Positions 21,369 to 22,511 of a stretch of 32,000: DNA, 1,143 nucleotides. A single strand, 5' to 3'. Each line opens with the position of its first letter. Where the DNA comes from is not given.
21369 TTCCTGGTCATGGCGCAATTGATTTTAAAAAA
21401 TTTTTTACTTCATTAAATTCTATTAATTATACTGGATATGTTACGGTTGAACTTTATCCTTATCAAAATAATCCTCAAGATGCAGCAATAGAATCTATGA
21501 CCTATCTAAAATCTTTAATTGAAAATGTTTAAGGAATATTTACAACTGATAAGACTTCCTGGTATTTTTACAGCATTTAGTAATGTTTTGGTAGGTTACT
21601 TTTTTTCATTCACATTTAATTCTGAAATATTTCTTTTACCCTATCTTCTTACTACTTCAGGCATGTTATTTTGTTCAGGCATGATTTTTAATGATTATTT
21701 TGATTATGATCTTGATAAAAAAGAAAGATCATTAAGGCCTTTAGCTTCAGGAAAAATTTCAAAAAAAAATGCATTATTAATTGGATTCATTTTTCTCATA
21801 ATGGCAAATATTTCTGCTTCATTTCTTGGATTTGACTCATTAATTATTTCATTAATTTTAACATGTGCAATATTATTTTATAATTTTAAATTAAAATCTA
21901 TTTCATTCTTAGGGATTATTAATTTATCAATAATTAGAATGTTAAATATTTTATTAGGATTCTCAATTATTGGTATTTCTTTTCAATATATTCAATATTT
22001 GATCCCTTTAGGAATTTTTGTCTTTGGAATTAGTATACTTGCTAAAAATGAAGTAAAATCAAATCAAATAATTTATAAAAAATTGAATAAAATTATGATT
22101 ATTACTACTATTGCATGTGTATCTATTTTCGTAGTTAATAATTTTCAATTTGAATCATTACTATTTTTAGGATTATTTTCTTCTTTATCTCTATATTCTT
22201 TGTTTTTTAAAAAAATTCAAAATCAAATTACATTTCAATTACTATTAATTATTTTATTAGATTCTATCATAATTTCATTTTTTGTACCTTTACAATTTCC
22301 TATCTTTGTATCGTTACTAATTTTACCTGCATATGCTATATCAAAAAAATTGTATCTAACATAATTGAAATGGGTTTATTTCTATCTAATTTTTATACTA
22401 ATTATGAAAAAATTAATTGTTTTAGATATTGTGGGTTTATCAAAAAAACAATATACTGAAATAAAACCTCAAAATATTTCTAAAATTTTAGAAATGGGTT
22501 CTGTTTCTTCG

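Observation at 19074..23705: Archaeal 'ebo-like' operon: TIM barrel, TatD, TIM barrel, UbiA and NPP, tightly coupled, without the cyclase or EboA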

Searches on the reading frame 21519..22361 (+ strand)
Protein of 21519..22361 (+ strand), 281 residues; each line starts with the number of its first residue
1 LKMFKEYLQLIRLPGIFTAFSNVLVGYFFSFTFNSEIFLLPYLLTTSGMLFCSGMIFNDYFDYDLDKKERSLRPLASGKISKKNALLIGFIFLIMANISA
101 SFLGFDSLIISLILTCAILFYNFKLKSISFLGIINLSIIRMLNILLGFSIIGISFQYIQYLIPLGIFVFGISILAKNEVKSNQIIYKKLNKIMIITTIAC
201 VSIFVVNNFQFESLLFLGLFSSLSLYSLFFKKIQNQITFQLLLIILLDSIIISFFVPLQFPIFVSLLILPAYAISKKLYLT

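Call 3: search_protein_families(library=pfam, proteins=[window:21519-22361:+], max_evalue=0.01)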
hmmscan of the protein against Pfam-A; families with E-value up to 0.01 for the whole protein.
window:21519-22361:+ (281 aa): 1 family
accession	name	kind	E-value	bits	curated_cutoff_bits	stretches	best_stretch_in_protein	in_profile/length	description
PF01040.23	UbiA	-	5.5e-22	78.7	34.2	1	23-175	5-159/250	UbiA prenyltransferase family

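Call 4: search_protein_families(library=ncbifam, proteins=[window:21519-22361:+], max_evalue=0.01)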
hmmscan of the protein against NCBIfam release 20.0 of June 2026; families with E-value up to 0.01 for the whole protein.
window:21519-22361:+ (281 aa): 18 families
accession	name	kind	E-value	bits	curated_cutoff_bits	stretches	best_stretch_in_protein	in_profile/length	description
NF035940.1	prenyl_rel_EboC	equivalog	9.4e-42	143.4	250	1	7-278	2-289/292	UbiA-like protein EboC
NF009523.0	PRK12884.1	equivalog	1.6e-19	70.1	269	1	4-171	4-167/279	prenyltransferase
NF045897.1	SCO3242_trans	equivalog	4.9e-19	69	260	1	7-183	2-174/287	SCO3242 family prenyltransferase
NF009521.0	PRK12882.1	equivalog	2.4e-16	59.8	296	1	4-158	5-159/280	geranylgeranylglycerol-phosphate geranylgeranyltransferase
NF009522.0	PRK12883.1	equivalog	1.2e-14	54.5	353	1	50-139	48-138/279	geranylgeranylglycerol-phosphate geranylgeranyltransferase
TIGR01473.1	cyoE_ctaB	equivalog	2.4e-10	40.7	210.3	1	5-123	1-120/281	heme o synthase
NF008977.0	PRK12324.1-2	equivalog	2.9e-09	36.8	234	1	4-156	2-157/297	decaprenyl-phosphate phosphoribosyltransferase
NF006088.0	PRK08238.1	equivalog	7.8e-09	34.7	351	1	48-172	237-361/482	UbiA family prenyltransferase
TIGR01475.1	ubiA_other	subfamily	1.4e-08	34.6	180.8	1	4-166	2-167/282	UbiA-like polyprenyltransferase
NF003348.0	PRK04375.1-1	equivalog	3.3e-08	33.3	285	1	3-132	2-135/292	heme o synthase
NF005742.0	PRK07566.1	equivalog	4.5e-08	32.6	313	1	43-129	71-160/315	chlorophyll synthase ChlG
TIGR01474.1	ubiA_proteo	equivalog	6.5e-08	32.4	275.45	1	36-156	39-160/282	4-hydroxybenzoate octaprenyltransferase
NF003349.0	PRK04375.1-2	equivalog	4.2e-06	26.2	246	1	36-123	57-144/318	heme o synthase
TIGR01476.1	chlor_syn_BchG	subfamily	4.6e-05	23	212.3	1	38-125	39-124/283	(bacterio)chlorophyll synthase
NF009514.0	PRK12873.1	equivalog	0.00012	21.6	246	1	44-119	53-130/297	4-hydroxybenzoate polyprenyltransferase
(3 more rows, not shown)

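Call 17: find_homologous_proteins(query=window:21519-22361:+, max_evalue=0.00001)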
Query window:21519-22361:+ (281 aa): 380 proteins with E <= 0.00001 among 5877 candidates; the best 120 are listed.
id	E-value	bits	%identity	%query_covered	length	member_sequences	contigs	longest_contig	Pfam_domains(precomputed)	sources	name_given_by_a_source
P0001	3.4e-161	553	100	99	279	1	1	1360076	PF01040.24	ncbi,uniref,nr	ncbi:Digeranylgeranylglyceryl phosphate synthase [Candidatus Nitrosomarinus catalina]|uniref:Digeran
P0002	1.3e-154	532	96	99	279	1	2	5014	PF01040.24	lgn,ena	-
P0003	2.5e-154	531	96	99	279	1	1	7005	PF01040.24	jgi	jgi:heme O synthase-like polyprenyltransferase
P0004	2.8e-154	531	96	99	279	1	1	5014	PF01040.24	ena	-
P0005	3.1e-154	530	95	99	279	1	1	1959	PF01040.24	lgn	-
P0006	9.6e-154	529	96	99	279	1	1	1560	PF01040.24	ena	-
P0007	7.5e-153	526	95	99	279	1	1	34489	PF01040.24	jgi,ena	-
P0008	6.9e-152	523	95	99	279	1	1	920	PF01040.24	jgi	-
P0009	9.3e-152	522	94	99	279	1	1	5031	PF01040.24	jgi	-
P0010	1.3e-151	522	94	99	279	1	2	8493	PF01040.24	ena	-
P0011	1.5e-151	522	94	99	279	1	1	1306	PF01040.24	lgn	-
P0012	1.6e-151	522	94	99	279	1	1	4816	PF01040.24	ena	-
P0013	1.8e-151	521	94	99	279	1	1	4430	PF01040.24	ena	-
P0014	3.1e-151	521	95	99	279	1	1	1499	PF01040.24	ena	-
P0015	7.5e-151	519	93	99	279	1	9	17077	PF01040.24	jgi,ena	jgi:4-hydroxybenzoate polyprenyltransferase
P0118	6.5e-136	470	86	99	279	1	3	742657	PF01040.24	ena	-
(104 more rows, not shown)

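Call 19: find_related_loci(query=P0001, collection=genome_contigs, flank=10000)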
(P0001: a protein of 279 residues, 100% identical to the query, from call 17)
Query P0001 (279 aa) in genome_contigs; peptide patterns used: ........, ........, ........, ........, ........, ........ (x = any residue, [..] = any of these).
220 stretches matched a pattern; 13 encode a relative of the query (tblastn E <= 1e-3); 13 distinct loci.
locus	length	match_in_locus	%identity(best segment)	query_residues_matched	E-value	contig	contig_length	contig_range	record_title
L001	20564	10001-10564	33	4-181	2e-26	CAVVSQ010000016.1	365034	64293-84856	MAG: uncultured Planctomycetota bacterium isolate MFD01213.bin.2.21 genome assembly, contig: contig_2625, whole genome s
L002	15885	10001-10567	33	5-176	1e-24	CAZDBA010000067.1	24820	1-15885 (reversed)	MAG TPA_asm: uncultured Pirellulaceae bacterium isolate binchicken_co258_121 genome assembly, contig: NODE_1169_length_2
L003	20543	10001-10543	33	5-181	2e-23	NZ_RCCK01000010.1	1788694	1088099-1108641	Pedobacter alluvionis strain DSM 19624 Ga0111684_101, whole genome shotgun sequence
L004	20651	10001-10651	32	5-215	6e-23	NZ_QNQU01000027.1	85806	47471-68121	Pedobacter miscanthi strain RS10 Scaffold27, whole genome shotgun sequence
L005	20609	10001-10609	36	4-181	2e-22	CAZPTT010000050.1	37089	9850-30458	MAG TPA_asm: uncultured Pirellulaceae bacterium isolate SRP268394_co2_159 genome assembly, contig: NODE_1464_length_3708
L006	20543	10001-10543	33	5-181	7e-21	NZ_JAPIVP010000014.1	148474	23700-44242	Pedobacter sp. PF22-3 P.sp._PF22-3_LCCC_2175_contig_14, whole genome shotgun sequence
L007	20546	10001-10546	33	5-181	5e-20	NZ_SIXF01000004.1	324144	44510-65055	Pedobacter kyonggii strain K-4-11-1 contig4, whole genome shotgun sequence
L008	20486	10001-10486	33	3-162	1e-15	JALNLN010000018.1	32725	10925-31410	MAG: Candidatus Geocrenenecus dongiae isolate ZZQ.bins.17.201803 NODE_928_length_32725_cov_23.155132, whole genome shotg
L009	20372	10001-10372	33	13-152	4e-12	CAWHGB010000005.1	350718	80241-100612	MAG: uncultured Chloroflexia bacterium isolate MFD00709.bin.2.144 genome assembly, contig: contig_32420, whole genome sh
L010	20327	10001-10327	32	13-136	1e-10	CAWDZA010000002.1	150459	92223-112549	MAG: uncultured Chloroflexia bacterium isolate MFD05674.bin.1.26 genome assembly, contig: contig_101642, whole genome sh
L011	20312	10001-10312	39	48-151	6e-9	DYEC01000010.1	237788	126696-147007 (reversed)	MAG TPA_asm: Anaerolinea sp. isolate Tomsk_49_42 Tomsk_k141_35682, whole genome shotgun sequence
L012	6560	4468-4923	26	53-192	1e-8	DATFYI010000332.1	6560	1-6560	MAG TPA_asm: Anaerolineaceae bacterium isolate SMAG_U9539 k141_1537554, whole genome shotgun sequence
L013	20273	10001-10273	37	1-89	5e-7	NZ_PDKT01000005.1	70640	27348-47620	Candidatus Pantoea edessiphila strain SoEE SoEE-contig5, whole genome shotgun sequence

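Call 25: search_protein_families(library=ncbifam, proteins=[L003:8116-8970:+, L003:8998-9975:+, L003:9908-10861:+, L003:10809-12047:+, L003:12054-13217:+, L003:13231-14577:+, L002:9950-10936:+, L002:11081-11926:+, L002:12007-13335:+, L001:9884-10798:+], max_evalue=0.00001)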
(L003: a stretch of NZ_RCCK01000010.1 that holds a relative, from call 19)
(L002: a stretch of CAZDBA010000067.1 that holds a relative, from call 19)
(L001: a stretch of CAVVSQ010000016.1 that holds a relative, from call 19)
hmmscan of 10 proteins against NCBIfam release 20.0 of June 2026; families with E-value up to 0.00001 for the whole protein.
L003:8116-8970:+ (285 aa): 2 families
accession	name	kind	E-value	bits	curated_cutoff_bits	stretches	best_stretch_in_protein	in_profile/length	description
NF035937.1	EboA_family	subfamily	2.9e-60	203.9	320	1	12-223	4-219/219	EboA family metabolite traffic protein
NF035938.1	EboA_domain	domain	3.7e-50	169.8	50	1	83-222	2-140/140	EboA domain-containing protein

L003:8998-9975:+ (326 aa): 1 family
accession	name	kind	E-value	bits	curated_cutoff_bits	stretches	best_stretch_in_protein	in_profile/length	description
TIGR00010.1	TIGR00010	subfamily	1.8e-10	40.7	206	1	94-283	54-251/253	YchF/TatD family DNA exonuclease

L003:9908-10861:+ (318 aa): 15 families
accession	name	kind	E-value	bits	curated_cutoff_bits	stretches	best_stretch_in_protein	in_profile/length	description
NF035940.1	prenyl_rel_EboC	equivalog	4.2e-117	390.7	250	1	32-318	2-292/292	UbiA-like protein EboC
NF045897.1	SCO3242_trans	equivalog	7.5e-40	137.3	260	1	34-318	4-287/287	SCO3242 family prenyltransferase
NF009521.0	PRK12882.1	equivalog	1.1e-21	77.3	296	1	30-195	6-169/280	geranylgeranylglycerol-phosphate geranylgeranyltransferase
NF009523.0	PRK12884.1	equivalog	6.8e-18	64.8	269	1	31-224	6-196/279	prenyltransferase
NF005742.0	PRK07566.1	equivalog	2.3e-14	53.2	313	1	22-168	21-170/315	chlorophyll synthase ChlG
TIGR01473.1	cyoE_ctaB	equivalog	7e-13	49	210.3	1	32-158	3-130/281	heme o synthase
NF009522.0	PRK12883.1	equivalog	5.7e-12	45.7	353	1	32-192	6-162/279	geranylgeranylglycerol-phosphate geranylgeranyltransferase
TIGR01476.1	chlor_syn_BchG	subfamily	8.8e-12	45.1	212.3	1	32-176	3-152/283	(bacterio)chlorophyll synthase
NF009513.0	PRK12872.1-3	equivalog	1.5e-11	44.4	288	1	23-200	6-181/293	prenyltransferase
TIGR02056.1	ChlG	equivalog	1.1e-10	41.7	436.45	1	31-150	18-137/306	chlorophyll synthase ChlG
TIGR01474.1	ubiA_proteo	equivalog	3e-09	36.8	275.45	1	34-200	9-171/282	4-hydroxybenzoate octaprenyltransferase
NF009512.0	PRK12872.1-1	equivalog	4.4e-09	36.3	278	1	32-130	3-102/303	geranylgeranylglycerol-phosphate geranylgeranyltransferase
NF009058.0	PRK12392.1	subfamily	2.5e-08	33.4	494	1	25-138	10-123/333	bacteriochlorophyll c synthase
NF004617.0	PRK05951.1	equivalog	7.3e-07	28.6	239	1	35-149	20-137/306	prenyltransferase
NF009525.0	PRK12887.1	equivalog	5.1e-06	26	226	1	21-145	6-132/310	homogentisate phytyltransferase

L003:10809-12047:+ (413 aa): 5 families
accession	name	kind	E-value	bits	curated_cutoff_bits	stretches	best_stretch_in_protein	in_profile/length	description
NF004852.0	PRK06203.1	equivalog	6.2e-172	572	333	1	21-409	5-396/407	3-dehydroquinate synthase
TIGR01357.1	aroB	equivalog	1.4e-63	215.2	305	1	69-395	21-337/344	3-dehydroquinate synthase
TIGR04425.1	P_lya_rel_AroB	hypoth_equivalog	2.5e-50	171.5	400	1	70-394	26-334/348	AroB-related putative sugar phosphate phospholyase (cyclizing)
NF010556.0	PRK13951.1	equivalog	5.5e-30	104.7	560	1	102-340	203-435/492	bifunctional shikimate kinase AroK/3-dehydroquinate synthase AroB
NF010627.0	PRK14021.1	equivalog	6.5e-28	97.4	565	1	106-345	240-485/542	bifunctional shikimate kinase/3-dehydroquinate synthase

L003:12054-13217:+ (388 aa): 1 family
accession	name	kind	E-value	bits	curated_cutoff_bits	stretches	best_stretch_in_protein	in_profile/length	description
NF035939.1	TIM_EboE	equivalog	5.3e-149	496.1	250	1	8-385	1-379/379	metabolite traffic protein EboE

L003:13231-14577:+ (449 aa): 1 family
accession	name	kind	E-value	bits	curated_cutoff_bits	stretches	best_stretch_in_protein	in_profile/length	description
TIGR02335.1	hydr_PhnA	equivalog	1.3e-08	34.4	407.55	0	182-341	184-343/408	phosphonoacetate hydrolase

L002:9950-10936:+ (329 aa): 17 families
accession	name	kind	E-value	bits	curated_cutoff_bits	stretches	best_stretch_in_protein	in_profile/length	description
NF035940.1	prenyl_rel_EboC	equivalog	1.5e-44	152.6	250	1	18-323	2-286/292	UbiA-like protein EboC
NF045897.1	SCO3242_trans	equivalog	5.6e-42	144.3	260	1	18-319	2-277/287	SCO3242 family prenyltransferase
NF009523.0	PRK12884.1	equivalog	8.6e-18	64.5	269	1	21-163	10-147/279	prenyltransferase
NF009521.0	PRK12882.1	equivalog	8.7e-15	54.7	296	1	17-147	7-132/280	geranylgeranylglycerol-phosphate geranylgeranyltransferase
TIGR01475.1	ubiA_other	subfamily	2e-12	47.2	180.8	1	30-190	17-174/282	UbiA-like polyprenyltransferase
NF009522.0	PRK12883.1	equivalog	3.1e-12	46.6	353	1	50-147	40-130/279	geranylgeranylglycerol-phosphate geranylgeranyltransferase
TIGR01473.1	cyoE_ctaB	equivalog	1.4e-10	41.4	210.3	1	31-155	16-140/281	heme o synthase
NF009513.0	PRK12872.1-3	equivalog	2.6e-09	37.1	288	1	17-147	14-146/293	prenyltransferase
NF005742.0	PRK07566.1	equivalog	3.1e-09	36.4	313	1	51-136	67-150/315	chlorophyll synthase ChlG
NF009058.0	PRK12392.1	subfamily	6.4e-09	35.3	494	1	37-135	39-139/333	bacteriochlorophyll c synthase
NF006088.0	PRK08238.1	equivalog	6.9e-09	34.9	351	1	51-171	229-347/482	UbiA family prenyltransferase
TIGR01474.1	ubiA_proteo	equivalog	7.6e-09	35.5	275.45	1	44-188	36-182/282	4-hydroxybenzoate octaprenyltransferase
NF009512.0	PRK12872.1-1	equivalog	8.6e-09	35.4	278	1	18-147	3-137/303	geranylgeranylglycerol-phosphate geranylgeranyltransferase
NF008977.0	PRK12324.1-2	equivalog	1.9e-07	30.8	234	1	58-165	45-151/297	decaprenyl-phosphate phosphoribosyltransferase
NF008978.0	PRK12324.1-4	equivalog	2.4e-07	30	207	1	54-162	72-180/322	decaprenyl-phosphate phosphoribosyltransferase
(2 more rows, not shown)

L002:11081-11926:+ (282 aa): 10 families
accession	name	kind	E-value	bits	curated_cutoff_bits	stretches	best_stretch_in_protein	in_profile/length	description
NF041099.2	keto_glucon_epim_IolO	equivalog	9.3e-15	54.7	300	1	13-273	20-266/269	5-keto-L-gluconate epimerase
NF009688.0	PRK13209.1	subfamily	2.2e-14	53.1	317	1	87-278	89-280/286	L-ribulose-5-phosphate 3-epimerase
NF007360.0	PRK09856.1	equivalog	2.7e-14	53.4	305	1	79-257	71-252/276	fructoselysine 3-epimerase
NF009689.0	PRK13210.1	subfamily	2.8e-13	49.7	200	1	79-278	78-282/286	L-ribulose-5-phosphate 3-epimerase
TIGR04379.1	myo_inos_iolE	equivalog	5.5e-13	49.1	290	1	91-223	84-219/290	myo-inosose-2 dehydratase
TIGR00542.1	hxl6Piso_put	equivalog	3.9e-11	42.8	272.15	1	88-263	85-261/279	L-ribulose-5-phosphate 3-epimerase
TIGR03234.1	OH-pyruv-isom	equivalog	1.4e-10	40.9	353.45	1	100-257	87-244/254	hydroxypyruvate isomerase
NF051856.1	PsicseEpim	equivalog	1.4e-07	31.6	300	1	84-252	74-244/287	D-psicose 3-epimerase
NF043033.1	OxoTetrIsom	equivalog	3.2e-07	30.4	325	1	99-254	87-238/251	2-oxo-tetronate isomerase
NF041277.1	coba_remo_CbiR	equivalog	3.9e-06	26.6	105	1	160-253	141-234/249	cobamide remodeling phosphodiesterase CbiR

L002:12007-13335:+ (443 aa): 0 families

L001:9884-10798:+ (305 aa): 7 families
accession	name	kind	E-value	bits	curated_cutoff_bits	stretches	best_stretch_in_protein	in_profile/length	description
NF035940.1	prenyl_rel_EboC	equivalog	1.1e-42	146.4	250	1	41-247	2-206/292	UbiA-like protein EboC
NF045897.1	SCO3242_trans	equivalog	2.8e-38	132.1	260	1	40-251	1-194/287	SCO3242 family prenyltransferase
NF009523.0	PRK12884.1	equivalog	2.4e-16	59.8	269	1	37-197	3-155/279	prenyltransferase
NF009521.0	PRK12882.1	equivalog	6.9e-09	35.3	296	1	41-170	8-129/280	geranylgeranylglycerol-phosphate geranylgeranyltransferase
TIGR01473.1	cyoE_ctaB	equivalog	1.7e-08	34.6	210.3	1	61-207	24-167/281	heme o synthase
NF009522.0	PRK12883.1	equivalog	6e-07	29.2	353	1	67-141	32-105/279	geranylgeranylglycerol-phosphate geranylgeranyltransferase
NF006088.0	PRK08238.1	equivalog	6.1e-06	25.1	351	1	77-176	236-325/482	UbiA family prenyltransferase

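Call 26: search_protein_representatives(protein=P0001)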
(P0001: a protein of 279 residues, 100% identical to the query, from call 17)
Query: 279 residues. Proteins with E-value up to 0.001 (for the whole library): 4313; up to 1e-10: 1504; up to 1e-30: 19. The best 150 are listed.
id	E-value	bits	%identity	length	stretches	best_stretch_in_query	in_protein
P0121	2.2e-63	231.0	50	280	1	1-279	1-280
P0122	2.6e-62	227.5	47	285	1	1-279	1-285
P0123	1.1e-53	199.3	46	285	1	1-279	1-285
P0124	5.1e-47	177.4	51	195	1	1-179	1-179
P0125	4.9e-44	167.6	41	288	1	3-278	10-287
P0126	2.8e-43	165.1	48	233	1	51-279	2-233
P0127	1.3e-42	162.9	63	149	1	1-131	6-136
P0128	5.9e-41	157.5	40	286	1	3-279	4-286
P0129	5.9e-38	147.7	47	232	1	53-279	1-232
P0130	2.9e-37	145.4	37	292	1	2-279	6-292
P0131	8.1e-36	140.7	38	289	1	3-279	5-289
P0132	2.0e-34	136.1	40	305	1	1-279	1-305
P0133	3.9e-34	135.1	36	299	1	3-279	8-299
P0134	1.8e-32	129.7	38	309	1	3-279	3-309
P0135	7.0e-32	127.8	35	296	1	3-279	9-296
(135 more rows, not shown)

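Call 31: list_cluster_members(proteins=[P0121, P0122, P0123, P0125, P0128, P0130, P0131, P0132, P0133, P0134])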
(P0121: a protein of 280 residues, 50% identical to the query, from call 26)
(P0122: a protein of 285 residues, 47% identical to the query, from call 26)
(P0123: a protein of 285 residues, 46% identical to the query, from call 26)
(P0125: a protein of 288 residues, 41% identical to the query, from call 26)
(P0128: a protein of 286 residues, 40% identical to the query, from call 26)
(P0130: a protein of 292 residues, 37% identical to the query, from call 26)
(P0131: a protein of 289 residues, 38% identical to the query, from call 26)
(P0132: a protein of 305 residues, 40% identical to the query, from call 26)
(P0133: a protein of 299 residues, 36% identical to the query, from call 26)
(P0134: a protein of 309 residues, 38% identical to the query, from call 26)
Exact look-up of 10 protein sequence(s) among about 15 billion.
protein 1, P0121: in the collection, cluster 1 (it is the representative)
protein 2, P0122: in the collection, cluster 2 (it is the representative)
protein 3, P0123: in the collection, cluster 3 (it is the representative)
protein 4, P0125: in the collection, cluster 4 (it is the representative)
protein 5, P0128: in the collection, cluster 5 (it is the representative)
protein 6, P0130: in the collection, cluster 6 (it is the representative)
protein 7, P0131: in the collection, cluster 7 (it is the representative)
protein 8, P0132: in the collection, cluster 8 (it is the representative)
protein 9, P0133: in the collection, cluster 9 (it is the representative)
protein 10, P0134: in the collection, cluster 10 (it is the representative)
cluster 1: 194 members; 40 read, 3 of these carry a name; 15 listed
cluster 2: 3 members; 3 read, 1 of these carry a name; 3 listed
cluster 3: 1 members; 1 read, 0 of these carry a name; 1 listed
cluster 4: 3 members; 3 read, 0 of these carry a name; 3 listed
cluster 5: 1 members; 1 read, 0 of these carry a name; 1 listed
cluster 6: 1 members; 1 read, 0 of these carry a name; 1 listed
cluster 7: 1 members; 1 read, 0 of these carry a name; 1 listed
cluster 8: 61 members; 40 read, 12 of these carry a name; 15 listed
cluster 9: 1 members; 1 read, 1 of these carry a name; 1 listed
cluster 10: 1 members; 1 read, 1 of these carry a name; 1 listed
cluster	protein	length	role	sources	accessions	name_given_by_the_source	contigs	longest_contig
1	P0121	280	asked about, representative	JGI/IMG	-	-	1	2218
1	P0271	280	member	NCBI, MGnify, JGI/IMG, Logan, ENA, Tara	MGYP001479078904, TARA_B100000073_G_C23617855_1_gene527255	FL=1 | strand:+ start:88 stop:930 length:843 start_codon:yes stop_codon:yes gene_type:complete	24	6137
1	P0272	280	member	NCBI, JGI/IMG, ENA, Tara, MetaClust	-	strand:- start:531 stop:1373 length:843 start_codon:yes stop_codon:yes gene_type:complete | TARA_146_SRF_0.22-3_scaffold173382_1_gene153174 COG0382 K03179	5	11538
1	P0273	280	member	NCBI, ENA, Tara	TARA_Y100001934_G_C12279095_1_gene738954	strand:+ start:617 stop:1459 length:843 start_codon:yes stop_codon:yes gene_type:complete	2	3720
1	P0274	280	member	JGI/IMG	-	-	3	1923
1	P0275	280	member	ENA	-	-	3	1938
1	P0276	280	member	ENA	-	-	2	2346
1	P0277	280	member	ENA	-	-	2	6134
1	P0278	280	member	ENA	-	-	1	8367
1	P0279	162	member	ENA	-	-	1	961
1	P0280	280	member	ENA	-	-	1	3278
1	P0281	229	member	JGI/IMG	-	-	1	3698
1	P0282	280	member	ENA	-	-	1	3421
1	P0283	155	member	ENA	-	-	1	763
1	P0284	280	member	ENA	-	-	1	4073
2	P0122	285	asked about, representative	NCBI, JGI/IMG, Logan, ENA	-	-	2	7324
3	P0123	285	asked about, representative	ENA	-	-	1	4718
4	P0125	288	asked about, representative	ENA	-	-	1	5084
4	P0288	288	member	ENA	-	-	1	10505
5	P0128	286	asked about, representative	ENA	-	-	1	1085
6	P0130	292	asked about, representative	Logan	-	-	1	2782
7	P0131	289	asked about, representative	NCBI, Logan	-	-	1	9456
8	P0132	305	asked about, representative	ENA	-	-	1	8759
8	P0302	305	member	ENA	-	-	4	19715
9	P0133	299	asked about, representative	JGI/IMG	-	4-hydroxybenzoate polyprenyltransferase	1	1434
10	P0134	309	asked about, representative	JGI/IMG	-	4-hydroxybenzoate polyprenyltransferase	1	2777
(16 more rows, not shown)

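Call 32: find_encoding_contigs(protein=P0302, flank=10000, max_places=4)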
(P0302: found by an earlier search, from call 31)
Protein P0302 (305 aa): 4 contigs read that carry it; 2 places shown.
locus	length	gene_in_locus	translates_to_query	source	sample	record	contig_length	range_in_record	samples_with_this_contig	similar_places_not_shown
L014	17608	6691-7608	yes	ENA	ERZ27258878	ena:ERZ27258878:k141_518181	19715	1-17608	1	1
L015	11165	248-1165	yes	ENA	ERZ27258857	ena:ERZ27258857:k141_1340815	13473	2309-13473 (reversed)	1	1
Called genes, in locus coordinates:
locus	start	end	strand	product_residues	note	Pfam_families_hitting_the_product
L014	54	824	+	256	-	PF01026:TatD_DNase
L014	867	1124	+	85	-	PF00833:Ribosomal_S17e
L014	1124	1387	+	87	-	-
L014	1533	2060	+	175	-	-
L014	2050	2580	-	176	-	PF02926:THUMP (weak)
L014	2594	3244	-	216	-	PF01300:Sua5_yciO_yrdC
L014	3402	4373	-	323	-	PF01368:DHH, PF02272:DHHA1 (weak)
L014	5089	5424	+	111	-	-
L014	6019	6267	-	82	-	-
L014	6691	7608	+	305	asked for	PF01040:UbiA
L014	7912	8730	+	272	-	PF01914:MarC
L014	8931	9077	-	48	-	-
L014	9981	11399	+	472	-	-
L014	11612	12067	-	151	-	PF11969:DcpS_C, PF01230:HIT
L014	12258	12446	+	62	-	-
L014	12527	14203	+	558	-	PF00920:ILVD_EDD_N, PF24877:ILV_EDD_C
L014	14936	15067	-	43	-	-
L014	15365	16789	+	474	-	-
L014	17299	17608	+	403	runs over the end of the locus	PF01926:MMR_HSR1, PF02421:FeoB_N (weak), PF08438:YGR210-like_G4, PF02824:TGS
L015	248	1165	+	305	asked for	PF01040:UbiA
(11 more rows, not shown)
